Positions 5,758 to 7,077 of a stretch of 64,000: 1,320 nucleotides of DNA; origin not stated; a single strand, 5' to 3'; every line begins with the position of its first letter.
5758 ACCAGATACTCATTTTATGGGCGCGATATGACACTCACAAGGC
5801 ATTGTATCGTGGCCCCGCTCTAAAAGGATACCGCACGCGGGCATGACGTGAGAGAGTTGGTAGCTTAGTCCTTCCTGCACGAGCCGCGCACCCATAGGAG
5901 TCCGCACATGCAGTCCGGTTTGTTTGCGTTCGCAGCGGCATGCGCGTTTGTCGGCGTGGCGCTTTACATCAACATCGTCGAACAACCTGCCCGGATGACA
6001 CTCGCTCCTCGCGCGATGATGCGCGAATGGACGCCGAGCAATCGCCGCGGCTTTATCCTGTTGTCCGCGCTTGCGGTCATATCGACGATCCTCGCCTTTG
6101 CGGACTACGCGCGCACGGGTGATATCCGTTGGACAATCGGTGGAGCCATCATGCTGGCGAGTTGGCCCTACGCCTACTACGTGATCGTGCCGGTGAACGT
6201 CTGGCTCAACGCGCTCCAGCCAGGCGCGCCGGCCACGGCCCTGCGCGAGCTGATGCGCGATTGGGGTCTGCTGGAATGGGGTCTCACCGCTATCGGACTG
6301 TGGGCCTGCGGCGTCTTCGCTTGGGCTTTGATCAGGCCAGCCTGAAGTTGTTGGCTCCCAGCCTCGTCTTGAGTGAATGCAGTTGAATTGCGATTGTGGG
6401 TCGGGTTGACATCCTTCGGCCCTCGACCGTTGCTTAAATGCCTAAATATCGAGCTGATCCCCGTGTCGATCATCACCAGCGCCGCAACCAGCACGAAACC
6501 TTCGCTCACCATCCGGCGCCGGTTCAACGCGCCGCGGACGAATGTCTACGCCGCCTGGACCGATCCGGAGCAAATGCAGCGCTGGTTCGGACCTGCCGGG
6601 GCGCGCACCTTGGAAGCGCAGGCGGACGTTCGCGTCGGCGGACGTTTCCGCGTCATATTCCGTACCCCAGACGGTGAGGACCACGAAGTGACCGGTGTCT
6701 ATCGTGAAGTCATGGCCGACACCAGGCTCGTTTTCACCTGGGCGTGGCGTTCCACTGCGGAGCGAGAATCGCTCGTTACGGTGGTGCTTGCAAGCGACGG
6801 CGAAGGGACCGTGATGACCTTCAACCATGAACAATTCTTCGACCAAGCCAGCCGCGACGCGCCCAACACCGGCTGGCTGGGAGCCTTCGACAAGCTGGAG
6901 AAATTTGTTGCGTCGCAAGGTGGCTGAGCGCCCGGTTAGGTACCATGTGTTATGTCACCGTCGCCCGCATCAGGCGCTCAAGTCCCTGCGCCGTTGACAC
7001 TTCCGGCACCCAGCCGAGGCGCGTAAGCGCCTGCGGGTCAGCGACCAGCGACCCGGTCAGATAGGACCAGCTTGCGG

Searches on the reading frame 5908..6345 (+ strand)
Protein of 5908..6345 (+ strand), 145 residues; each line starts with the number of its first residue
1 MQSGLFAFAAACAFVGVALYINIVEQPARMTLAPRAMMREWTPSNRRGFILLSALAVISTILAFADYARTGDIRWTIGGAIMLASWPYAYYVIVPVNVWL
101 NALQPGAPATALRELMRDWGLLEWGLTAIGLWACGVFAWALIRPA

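Call 78: search_protein_families(library=pfam, proteins=[window:5908-6345:+], max_evalue=0.0001)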
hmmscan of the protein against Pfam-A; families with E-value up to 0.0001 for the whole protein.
window:5908-6345:+ (145 aa): 1 family
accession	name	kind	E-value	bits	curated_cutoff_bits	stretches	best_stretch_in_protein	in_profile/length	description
PF08592.16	Anthrone_oxy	-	2.8e-06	27.9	27.3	1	48-134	8-104/106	Anthrone oxygenase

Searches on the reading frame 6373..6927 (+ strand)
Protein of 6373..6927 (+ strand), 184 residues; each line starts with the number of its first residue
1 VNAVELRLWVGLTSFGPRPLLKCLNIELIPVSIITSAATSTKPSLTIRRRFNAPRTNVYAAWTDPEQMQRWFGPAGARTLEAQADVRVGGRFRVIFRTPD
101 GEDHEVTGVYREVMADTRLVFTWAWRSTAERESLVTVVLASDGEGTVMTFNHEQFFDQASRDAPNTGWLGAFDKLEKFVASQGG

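Call 78: search_protein_families(library=pfam, proteins=[window:6373-6927:+], max_evalue=0.0001)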
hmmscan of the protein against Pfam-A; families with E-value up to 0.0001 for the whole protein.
window:6373-6927:+ (184 aa): 2 families
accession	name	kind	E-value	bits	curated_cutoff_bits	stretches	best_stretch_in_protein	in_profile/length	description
PF08327.17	AHSA1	-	9.6e-27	94.1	22.1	1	52-179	1-124/125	Activator of Hsp90 ATPase homolog 1-like protein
PF10604.15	Polyketide_cyc2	-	9.4e-05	23.2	27.4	0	44-156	3-110/142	Polyketide cyclase / dehydrase and lipid transport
